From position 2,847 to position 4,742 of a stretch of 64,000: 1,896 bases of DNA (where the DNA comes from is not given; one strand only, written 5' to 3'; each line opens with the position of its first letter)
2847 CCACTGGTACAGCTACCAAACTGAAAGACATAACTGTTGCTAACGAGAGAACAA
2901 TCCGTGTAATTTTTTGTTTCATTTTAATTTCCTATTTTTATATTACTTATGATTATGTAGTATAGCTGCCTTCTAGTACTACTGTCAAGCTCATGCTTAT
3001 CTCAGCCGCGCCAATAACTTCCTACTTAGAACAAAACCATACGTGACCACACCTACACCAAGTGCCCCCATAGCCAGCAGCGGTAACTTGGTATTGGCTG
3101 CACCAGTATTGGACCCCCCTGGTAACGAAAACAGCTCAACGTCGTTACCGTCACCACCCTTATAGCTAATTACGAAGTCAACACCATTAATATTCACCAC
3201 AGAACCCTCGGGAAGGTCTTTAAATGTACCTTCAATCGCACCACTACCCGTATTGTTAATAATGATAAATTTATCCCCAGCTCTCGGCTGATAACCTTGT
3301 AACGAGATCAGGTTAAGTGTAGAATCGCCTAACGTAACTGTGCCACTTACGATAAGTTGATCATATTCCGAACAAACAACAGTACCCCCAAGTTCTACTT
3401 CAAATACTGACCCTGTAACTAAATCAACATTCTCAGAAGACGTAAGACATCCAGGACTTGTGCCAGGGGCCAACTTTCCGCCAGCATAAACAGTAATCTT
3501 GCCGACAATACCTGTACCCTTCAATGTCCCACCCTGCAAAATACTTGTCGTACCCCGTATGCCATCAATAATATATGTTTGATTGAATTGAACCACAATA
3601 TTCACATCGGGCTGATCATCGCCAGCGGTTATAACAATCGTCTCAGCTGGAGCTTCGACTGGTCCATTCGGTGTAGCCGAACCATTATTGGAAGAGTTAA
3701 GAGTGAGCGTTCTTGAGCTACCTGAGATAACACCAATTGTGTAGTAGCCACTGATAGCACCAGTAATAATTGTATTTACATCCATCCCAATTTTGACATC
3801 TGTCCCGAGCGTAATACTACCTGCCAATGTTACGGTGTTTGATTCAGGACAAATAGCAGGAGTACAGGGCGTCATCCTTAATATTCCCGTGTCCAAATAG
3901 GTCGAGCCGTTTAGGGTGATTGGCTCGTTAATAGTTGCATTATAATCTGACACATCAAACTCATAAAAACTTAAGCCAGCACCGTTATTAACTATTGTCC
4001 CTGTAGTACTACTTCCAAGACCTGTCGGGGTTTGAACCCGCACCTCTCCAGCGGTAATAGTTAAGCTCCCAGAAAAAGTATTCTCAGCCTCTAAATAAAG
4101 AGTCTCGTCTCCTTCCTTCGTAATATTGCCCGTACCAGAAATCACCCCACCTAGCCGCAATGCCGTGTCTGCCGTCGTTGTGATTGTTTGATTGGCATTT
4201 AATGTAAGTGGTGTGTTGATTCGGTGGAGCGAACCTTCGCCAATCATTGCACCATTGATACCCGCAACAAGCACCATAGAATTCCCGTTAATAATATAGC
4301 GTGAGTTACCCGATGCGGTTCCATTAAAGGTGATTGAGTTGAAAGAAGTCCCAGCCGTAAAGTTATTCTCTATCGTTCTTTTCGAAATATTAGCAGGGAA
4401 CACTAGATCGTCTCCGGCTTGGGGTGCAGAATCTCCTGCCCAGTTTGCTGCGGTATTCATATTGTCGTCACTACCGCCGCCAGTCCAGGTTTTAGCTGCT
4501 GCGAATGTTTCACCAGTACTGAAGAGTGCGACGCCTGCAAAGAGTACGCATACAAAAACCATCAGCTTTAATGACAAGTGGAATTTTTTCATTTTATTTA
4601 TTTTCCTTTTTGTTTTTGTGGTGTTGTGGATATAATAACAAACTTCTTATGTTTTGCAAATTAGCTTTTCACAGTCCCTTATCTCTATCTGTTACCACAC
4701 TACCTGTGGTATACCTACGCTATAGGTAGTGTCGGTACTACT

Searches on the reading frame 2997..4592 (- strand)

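Call 29: search_protein_families(library=pfam, proteins=[window:2997-4592:-], max_evalue=0.01)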
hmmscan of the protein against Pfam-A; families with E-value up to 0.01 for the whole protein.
window:2997-4592:- (531 aa): 1 family
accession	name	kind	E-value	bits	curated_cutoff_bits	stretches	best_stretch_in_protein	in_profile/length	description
PF12951.13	PATR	-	1.8e-05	25.1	27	1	157-186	1-30/30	Passenger-associated-transport-repeat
